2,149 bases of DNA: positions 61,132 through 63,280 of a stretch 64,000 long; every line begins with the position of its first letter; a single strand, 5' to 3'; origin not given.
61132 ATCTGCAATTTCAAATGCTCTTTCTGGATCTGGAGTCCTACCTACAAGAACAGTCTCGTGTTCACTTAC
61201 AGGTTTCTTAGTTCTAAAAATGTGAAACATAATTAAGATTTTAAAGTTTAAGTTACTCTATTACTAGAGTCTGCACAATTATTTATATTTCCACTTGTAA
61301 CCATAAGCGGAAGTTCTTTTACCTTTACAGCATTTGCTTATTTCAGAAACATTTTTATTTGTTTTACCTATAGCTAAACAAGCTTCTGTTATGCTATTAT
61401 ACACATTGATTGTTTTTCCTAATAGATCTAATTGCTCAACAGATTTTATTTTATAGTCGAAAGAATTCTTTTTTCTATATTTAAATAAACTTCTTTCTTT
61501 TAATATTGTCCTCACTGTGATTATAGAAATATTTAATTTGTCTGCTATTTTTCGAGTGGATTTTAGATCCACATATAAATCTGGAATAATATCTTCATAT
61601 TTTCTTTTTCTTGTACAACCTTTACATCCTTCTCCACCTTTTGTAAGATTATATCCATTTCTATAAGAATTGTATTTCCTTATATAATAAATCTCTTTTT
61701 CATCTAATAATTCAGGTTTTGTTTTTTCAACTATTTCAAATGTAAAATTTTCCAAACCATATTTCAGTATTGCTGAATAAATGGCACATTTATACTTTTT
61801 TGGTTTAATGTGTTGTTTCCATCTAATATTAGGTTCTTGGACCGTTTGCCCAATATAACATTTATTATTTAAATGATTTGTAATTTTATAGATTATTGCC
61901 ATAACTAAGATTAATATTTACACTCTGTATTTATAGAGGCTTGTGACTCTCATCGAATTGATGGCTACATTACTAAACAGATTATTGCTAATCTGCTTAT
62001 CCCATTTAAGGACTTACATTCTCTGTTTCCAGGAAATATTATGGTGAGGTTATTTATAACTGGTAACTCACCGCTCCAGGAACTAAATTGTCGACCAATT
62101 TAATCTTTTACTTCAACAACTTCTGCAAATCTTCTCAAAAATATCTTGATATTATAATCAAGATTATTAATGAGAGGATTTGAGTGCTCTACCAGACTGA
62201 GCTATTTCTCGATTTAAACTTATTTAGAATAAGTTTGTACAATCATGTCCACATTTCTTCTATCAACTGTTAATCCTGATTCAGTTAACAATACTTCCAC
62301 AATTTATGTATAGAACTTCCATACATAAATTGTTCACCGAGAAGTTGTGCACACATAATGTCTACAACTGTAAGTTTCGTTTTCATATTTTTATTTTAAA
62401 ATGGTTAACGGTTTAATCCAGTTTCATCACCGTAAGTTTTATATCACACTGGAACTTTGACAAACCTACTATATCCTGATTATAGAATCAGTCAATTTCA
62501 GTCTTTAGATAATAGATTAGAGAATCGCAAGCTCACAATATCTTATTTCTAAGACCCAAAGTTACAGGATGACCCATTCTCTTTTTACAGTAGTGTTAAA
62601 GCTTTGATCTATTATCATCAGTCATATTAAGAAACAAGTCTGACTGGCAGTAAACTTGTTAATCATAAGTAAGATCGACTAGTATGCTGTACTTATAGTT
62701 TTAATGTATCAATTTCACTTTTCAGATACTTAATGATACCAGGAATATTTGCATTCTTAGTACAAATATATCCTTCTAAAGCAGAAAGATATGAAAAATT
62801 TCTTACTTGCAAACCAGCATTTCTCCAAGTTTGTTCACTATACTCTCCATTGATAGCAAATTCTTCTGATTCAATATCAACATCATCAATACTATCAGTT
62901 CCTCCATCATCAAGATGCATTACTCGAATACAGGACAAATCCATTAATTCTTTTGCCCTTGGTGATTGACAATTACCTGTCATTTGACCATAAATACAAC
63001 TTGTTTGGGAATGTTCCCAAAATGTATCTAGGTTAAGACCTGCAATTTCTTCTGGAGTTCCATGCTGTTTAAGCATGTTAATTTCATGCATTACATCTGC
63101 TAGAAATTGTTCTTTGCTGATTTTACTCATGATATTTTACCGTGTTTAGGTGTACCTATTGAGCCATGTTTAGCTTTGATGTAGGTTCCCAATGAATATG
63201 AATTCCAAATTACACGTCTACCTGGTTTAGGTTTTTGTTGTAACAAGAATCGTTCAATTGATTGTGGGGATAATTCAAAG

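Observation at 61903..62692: ~790-bp ORF-free, palindrome-rich region containing a canonical tRNA D-arm fragment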

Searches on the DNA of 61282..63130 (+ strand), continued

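Call 126: search_with_rna_model(model_id=R1, sources=[L275], max_evalue=1, show_alignments=1)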
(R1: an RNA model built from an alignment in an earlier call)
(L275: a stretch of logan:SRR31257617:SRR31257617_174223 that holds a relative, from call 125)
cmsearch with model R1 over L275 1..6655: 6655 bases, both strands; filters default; matches with E-value up to 1: 1.
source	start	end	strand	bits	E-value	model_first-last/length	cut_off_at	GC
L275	2843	2940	+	64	2.5e-12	1-102/102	no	0.34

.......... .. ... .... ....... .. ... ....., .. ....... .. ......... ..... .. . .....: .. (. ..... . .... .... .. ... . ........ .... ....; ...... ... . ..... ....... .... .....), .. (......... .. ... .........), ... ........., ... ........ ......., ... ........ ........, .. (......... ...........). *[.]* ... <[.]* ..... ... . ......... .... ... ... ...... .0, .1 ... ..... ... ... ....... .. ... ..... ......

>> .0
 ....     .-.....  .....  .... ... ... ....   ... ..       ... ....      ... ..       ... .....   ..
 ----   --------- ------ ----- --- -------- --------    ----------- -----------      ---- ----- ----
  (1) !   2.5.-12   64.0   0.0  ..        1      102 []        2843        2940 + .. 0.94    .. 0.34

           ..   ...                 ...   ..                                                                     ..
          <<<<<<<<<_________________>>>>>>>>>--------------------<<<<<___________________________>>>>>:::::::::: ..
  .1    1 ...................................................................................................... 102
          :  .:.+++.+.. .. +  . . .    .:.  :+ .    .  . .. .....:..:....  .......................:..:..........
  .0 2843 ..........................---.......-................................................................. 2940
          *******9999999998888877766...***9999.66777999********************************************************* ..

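Call 133: search_rna_families(sources=[L275, L265, L268, L267], threshold=evalue, max_evalue=0.1)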
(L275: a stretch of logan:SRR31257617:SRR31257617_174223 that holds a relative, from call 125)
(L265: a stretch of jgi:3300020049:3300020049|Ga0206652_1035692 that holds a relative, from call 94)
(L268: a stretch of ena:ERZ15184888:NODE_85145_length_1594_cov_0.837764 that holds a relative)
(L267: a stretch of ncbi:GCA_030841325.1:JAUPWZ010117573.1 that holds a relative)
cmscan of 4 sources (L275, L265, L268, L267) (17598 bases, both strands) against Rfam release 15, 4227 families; matches with E-value up to 0.1: 5.
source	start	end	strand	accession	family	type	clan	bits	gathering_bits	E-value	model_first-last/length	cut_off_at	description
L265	1762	1821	+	RF03160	twister-P1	Gene; ribozyme;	CL00120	52.2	67.2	2.4e-09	1-68/68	no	type-P1 twister ribozyme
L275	3164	3239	+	RF00005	tRNA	Gene; tRNA;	CL00001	48.1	29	8.9e-08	1-71/71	no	tRNA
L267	5824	5896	+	RF00005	tRNA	Gene; tRNA;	CL00001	38.4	29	4.4e-05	1-71/71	no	tRNA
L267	989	1025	+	RF02914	DUF805b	Cis-reg;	CL00115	35.5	35.6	6.9e-07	1-35/35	no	DUF805b RNA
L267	1718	1750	+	RF02914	DUF805b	Cis-reg;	CL00115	31.6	35.6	1.5e-05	1-35/35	no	DUF805b RNA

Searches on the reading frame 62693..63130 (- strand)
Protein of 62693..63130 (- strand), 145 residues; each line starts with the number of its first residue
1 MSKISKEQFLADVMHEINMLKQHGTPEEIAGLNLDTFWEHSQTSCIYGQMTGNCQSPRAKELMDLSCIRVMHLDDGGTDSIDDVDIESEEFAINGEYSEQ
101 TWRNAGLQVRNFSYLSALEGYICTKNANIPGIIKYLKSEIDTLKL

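Call 18: find_related_loci(query=window:62696-63130:-, collection=viral_contigs, flank=4000)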
Query window:62696-63130:- (145 aa) in viral_contigs; peptide patterns used: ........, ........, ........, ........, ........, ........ (x = any residue, [..] = any of these).
No stretch of DNA in the collection matches any of the patterns.

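Call 40: search_protein_families(library=pfam, proteins=[window:62696-63130:-], max_evalue=0.01)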
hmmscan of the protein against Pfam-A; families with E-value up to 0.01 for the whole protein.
window:62696-63130:- (145 aa): 0 families

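Call 79: search_protein_families(library=phrogs, proteins=[window:62696-63130:-], max_evalue=0.001)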
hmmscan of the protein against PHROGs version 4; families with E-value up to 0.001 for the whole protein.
window:62696-63130:- (145 aa): 0 families

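Call 94: find_encoding_contigs(protein=window:62693-63130:-, flank=4000, max_places=10)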
Protein window:62693-63130:- (145 aa): 2 contigs read that carry it; 2 places shown.
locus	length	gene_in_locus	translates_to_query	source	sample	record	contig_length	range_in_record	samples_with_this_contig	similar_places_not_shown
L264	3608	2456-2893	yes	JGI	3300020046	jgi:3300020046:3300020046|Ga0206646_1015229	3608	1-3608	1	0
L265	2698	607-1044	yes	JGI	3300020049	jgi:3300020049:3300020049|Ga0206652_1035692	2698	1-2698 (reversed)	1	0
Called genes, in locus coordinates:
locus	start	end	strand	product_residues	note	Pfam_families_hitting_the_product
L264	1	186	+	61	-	?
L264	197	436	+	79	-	-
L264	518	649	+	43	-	-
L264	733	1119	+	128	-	-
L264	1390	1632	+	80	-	-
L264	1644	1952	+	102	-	-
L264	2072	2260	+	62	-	-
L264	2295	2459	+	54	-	-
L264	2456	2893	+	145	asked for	-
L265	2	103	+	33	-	?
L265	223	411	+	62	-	-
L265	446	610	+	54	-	-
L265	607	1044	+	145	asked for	-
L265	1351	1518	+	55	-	-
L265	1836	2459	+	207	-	PF01541:GIY-YIG, PF07453:NUMOD1 (faint)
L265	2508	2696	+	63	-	?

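Call 124: find_homologous_proteins(query=L265:1351-1515:+, max_evalue=0.001)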
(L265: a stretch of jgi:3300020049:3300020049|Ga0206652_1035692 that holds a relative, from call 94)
Query L265:1351-1515:+ (55 aa): 2 proteins with E <= 0.001 among 2 candidates.
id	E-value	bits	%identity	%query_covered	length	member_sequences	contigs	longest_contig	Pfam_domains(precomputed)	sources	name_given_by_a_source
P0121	3.1e-27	109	100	100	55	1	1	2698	-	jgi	-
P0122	2.3e-18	82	69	100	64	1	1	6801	-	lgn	-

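Call 125: find_encoding_contigs(protein=P0122, flank=3500, max_places=3)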
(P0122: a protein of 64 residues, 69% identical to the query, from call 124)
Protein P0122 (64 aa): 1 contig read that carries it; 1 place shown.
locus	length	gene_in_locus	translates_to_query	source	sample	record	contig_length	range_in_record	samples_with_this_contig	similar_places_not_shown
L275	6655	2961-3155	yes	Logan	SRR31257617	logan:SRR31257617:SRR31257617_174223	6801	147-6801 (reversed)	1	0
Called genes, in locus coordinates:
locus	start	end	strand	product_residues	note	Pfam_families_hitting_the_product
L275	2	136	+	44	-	?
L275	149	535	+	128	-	-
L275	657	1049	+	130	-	-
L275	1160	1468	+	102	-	-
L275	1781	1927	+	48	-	-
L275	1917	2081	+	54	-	-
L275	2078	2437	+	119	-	-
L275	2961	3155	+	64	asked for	-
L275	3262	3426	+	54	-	-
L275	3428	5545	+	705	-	PF26675:DUF8224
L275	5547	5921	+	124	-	-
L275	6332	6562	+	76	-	-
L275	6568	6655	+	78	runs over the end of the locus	?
